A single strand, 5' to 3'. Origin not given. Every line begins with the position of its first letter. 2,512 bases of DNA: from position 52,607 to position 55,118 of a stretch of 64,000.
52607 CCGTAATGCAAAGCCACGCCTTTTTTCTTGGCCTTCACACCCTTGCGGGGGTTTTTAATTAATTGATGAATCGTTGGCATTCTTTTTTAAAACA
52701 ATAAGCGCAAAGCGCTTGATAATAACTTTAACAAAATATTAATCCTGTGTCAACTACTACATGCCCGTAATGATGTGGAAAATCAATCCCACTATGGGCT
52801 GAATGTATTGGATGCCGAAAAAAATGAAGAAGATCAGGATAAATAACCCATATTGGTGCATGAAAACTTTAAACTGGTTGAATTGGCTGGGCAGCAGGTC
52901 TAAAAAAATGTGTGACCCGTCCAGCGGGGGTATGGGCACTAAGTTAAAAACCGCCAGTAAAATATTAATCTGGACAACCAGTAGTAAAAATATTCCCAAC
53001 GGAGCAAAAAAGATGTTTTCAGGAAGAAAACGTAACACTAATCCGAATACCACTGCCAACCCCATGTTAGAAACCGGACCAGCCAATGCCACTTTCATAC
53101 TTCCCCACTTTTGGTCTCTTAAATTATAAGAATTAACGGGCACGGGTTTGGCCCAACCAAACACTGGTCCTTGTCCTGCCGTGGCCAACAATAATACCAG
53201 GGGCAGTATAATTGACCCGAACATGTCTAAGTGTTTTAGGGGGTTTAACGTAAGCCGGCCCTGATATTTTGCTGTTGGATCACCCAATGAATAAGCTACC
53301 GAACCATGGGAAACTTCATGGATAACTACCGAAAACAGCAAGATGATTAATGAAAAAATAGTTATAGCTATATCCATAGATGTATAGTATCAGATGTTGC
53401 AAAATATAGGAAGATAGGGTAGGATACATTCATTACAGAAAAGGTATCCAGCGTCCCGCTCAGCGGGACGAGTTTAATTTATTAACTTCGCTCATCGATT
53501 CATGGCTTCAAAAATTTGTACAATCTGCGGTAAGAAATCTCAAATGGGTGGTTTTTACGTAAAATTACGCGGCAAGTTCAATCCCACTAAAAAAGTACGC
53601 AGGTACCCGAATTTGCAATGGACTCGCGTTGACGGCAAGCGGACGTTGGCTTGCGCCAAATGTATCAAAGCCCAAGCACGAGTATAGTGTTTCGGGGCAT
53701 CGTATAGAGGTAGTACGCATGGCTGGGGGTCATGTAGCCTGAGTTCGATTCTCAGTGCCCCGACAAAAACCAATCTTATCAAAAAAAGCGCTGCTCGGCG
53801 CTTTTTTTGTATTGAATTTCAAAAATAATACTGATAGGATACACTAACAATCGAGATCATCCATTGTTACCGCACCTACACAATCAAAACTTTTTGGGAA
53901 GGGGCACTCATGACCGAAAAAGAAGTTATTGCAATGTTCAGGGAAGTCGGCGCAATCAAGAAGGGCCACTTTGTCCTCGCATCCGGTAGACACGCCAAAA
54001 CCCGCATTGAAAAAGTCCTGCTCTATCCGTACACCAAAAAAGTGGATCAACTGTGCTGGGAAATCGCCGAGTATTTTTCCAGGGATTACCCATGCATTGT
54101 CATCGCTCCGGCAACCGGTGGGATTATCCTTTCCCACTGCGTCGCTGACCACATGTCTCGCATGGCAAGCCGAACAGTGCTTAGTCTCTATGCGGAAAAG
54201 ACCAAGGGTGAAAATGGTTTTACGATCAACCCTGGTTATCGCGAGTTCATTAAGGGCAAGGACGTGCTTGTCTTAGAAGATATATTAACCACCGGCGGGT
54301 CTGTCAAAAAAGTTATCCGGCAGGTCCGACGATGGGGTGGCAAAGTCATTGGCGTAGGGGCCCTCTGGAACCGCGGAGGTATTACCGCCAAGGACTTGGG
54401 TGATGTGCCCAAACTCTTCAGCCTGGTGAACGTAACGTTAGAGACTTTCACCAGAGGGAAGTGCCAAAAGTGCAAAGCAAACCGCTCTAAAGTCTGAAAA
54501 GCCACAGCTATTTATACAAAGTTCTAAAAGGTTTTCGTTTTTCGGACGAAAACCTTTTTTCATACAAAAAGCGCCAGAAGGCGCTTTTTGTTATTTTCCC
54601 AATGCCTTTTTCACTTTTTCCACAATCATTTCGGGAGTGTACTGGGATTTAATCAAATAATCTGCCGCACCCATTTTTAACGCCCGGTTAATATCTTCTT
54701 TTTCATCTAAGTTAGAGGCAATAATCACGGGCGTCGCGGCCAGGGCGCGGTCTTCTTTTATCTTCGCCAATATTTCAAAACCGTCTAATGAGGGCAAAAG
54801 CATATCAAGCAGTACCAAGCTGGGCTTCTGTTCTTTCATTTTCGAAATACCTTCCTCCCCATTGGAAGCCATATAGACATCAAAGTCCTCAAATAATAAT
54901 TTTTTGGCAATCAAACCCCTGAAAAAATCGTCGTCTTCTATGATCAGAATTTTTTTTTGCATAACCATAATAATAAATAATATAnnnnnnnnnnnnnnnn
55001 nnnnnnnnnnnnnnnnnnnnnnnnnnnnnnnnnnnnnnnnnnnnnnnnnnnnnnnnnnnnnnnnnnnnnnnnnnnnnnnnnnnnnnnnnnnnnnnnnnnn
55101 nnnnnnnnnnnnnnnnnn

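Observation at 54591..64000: Four-gene surface operon: giant S/T-rich secreted protein, Wzy_C/TPR protein, GW-repeat polyproline membrane protein, orphan CheY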

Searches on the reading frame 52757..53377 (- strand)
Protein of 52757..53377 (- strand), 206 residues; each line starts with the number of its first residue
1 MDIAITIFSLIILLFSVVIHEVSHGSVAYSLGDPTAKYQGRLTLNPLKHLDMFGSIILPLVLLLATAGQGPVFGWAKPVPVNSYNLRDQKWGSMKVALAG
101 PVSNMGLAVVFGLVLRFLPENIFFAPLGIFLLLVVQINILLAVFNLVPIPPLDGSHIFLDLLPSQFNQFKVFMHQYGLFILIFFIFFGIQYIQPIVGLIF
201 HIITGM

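Call 65: search_protein_families(library=pfam, proteins=[window:52757-53377:-], max_evalue=0.00001)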
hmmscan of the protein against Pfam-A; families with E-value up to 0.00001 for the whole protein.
window:52757-53377:- (206 aa): 1 family
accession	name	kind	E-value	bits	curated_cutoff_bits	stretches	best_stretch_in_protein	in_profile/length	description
PF02163.28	Peptidase_M50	-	9.9e-15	54.9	27.2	1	130-183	162-220/221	Peptidase family M50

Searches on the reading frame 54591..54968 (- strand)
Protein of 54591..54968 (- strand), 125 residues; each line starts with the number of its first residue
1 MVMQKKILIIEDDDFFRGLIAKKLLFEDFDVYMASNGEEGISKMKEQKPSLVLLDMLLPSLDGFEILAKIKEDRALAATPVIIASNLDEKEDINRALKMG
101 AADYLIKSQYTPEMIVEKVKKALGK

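Call 6: search_protein_families(library=pfam, proteins=[window:54591-54968:-], max_evalue=0.1)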
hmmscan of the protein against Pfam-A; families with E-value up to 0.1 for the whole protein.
window:54591-54968:- (125 aa): 1 family
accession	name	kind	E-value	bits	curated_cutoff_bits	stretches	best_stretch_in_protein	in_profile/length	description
PF00072.30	Response_reg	-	7.9e-23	81.2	30.2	1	7-118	1-109/111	Response regulator receiver domain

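Call 7: search_protein_families(library=ncbifam, proteins=[window:54591-54968:-], max_evalue=0.1)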
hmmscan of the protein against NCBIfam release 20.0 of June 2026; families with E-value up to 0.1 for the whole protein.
window:54591-54968:- (125 aa): 96 families (the best 25 are shown)
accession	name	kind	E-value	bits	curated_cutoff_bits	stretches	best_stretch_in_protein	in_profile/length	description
NF007135.0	PRK09581.1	equivalog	7.5e-23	81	474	1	3-108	1-106/457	PleD family two-component system response regulator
TIGR02154.1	PhoB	equivalog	8.1e-22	77.6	296.2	1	3-122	1-119/226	phosphate regulon transcriptional regulator PhoB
NF045505.1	RR_RssB_Pseudo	equivalog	5.4e-21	75.1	700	1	5-123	6-122/394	two-component system response regulator RssB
NF007969.0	PRK10693.1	equivalog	3.3e-20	72.4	329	1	3-110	6-111/337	two-component system response regulator RssB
NF041733.1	resp_reg_CseB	equivalog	2.3e-19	69.7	350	1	6-113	2-106/228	two-component system response regulator CseB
NF012227.0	AdeR_RR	equivalog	8.2e-19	68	340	1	4-123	11-126/239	efflux system response regulator transcription factor AdeR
NF040689.1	MtrAB_MtrA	equivalog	1.2e-18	67.2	300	1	7-122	1-112/219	MtrAB system response regulator MtrA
NF007935.0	PRK10651.1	equivalog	1.6e-18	66.7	250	1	5-122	7-123/216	two-component system response regulator NarL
NF045944.1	ResRegRpaBCyano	equivalog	3e-18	66.1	330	1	8-119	1-108/229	response regulator transcription factor RpaB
NF008469.0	PRK11361.1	equivalog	8.7e-18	64.2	714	1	1-113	1-111/461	acetoacetate metabolism transcriptional regulator AtoC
TIGR01387.1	cztR_silR_copR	subfamily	1.5e-17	64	279.2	1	7-122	1-113/218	heavy metal response regulator transcription factor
NF041367.1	CheY_Halo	equivalog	1e-16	61.3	200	1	7-119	1-110/114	chemotaxis protein CheY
NF040534.1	resp_reg_YycF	equivalog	1e-16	61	340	1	5-122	1-114/231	response regulator YycF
NF045991.1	RespRegCtrARhodob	equivalog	1.5e-16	60.9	350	1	6-116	2-110/224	response regulator transcription factor CtrA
NF001965.0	PRK00742.1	subfamily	1.8e-16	60.3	293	1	3-123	2-123/357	chemotaxis-specific protein-glutamate methyltransferase CheB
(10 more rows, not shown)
